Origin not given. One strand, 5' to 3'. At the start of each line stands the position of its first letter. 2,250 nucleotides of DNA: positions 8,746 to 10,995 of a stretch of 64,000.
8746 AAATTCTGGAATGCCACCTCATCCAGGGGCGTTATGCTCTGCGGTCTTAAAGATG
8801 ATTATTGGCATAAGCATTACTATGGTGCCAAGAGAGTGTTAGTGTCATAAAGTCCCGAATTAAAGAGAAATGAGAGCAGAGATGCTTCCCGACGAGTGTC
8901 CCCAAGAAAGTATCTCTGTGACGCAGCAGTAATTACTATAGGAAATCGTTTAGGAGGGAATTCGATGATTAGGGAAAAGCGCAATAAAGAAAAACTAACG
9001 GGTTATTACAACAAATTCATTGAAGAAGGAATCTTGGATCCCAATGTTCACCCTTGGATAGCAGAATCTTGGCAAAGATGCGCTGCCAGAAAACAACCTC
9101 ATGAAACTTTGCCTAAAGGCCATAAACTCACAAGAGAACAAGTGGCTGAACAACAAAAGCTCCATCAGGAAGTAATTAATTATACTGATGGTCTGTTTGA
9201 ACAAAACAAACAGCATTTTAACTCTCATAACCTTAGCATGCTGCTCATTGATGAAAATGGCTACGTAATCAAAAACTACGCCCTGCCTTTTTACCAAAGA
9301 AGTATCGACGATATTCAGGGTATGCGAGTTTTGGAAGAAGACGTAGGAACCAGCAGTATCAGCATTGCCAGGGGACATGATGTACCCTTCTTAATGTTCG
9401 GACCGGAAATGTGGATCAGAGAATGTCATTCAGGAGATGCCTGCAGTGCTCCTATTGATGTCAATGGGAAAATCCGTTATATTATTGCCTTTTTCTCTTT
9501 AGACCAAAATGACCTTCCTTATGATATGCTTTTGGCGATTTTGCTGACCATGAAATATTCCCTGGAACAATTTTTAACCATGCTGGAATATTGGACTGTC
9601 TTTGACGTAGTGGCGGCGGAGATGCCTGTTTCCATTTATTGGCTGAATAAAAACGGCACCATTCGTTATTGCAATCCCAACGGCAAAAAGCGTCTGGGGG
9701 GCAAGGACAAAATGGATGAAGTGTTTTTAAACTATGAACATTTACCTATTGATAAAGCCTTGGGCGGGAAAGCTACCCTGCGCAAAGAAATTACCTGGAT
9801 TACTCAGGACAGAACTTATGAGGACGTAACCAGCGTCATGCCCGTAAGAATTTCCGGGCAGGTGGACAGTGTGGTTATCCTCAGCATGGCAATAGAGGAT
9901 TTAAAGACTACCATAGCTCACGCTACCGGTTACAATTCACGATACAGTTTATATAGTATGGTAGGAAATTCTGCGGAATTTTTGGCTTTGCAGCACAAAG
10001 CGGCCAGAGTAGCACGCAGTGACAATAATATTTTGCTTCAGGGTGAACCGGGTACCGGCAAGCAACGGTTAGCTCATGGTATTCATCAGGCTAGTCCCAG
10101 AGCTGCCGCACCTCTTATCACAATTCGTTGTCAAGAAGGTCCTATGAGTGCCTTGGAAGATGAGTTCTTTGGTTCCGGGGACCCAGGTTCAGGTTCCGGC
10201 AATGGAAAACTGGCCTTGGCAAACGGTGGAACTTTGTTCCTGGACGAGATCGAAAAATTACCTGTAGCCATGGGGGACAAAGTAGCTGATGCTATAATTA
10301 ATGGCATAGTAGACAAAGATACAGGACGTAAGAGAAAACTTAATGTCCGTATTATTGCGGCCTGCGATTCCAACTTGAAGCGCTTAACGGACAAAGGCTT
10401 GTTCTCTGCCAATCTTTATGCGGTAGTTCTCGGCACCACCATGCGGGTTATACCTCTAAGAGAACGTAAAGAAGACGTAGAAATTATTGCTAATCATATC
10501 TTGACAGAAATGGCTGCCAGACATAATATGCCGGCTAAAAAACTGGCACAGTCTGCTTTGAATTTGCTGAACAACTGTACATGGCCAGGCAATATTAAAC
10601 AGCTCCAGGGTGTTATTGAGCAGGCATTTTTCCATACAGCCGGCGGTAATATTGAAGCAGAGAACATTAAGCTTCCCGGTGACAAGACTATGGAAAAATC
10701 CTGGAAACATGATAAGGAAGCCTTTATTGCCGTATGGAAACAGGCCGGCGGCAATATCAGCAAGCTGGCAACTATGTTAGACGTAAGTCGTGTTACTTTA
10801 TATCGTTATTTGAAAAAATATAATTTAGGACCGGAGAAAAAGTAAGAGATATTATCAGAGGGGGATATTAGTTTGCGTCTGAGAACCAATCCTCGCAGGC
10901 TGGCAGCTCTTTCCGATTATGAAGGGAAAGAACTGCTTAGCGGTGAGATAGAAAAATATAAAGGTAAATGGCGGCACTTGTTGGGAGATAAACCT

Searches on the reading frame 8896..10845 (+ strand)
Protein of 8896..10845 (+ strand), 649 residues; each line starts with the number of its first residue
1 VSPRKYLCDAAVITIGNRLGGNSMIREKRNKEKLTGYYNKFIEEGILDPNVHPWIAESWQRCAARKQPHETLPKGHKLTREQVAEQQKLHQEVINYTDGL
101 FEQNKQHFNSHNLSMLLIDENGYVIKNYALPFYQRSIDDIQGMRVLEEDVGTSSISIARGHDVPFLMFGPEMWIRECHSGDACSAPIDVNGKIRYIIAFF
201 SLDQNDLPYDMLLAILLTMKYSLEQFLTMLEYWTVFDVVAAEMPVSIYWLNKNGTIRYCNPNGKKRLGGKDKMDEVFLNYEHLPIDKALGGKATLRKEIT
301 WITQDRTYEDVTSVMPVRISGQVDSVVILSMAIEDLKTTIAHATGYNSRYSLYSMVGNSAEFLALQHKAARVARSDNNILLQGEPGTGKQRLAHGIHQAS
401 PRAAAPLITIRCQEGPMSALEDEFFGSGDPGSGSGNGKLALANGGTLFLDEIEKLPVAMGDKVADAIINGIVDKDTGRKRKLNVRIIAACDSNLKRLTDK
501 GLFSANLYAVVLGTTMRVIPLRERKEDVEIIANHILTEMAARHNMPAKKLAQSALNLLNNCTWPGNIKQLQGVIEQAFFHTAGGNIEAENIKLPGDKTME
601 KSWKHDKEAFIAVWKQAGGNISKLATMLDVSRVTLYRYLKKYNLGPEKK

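Call 102: search_protein_families(library=pfam, proteins=[window:8896-10845:+], max_evalue=0.00001)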
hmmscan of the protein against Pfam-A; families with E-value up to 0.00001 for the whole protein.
window:8896-10845:+ (649 aa): 4 families
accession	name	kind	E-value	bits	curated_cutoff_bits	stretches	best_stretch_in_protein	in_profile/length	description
PF00158.32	Sigma54_activat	-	3.1e-30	105.5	20.2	1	355-509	1-160/168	Sigma-54 interaction domain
PF25601.1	AAA_lid_14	-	9.4e-18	64.3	27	1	522-592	1-71/87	AAA+ ATPase lid domain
PF14532.12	Sigma54_activ_2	-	9e-13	49.1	25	1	356-521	1-138/138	Sigma-54 interaction domain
PF02954.25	HTH_8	-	5.1e-07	29.8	22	1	607-642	7-42/42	Bacterial regulatory protein, Fis family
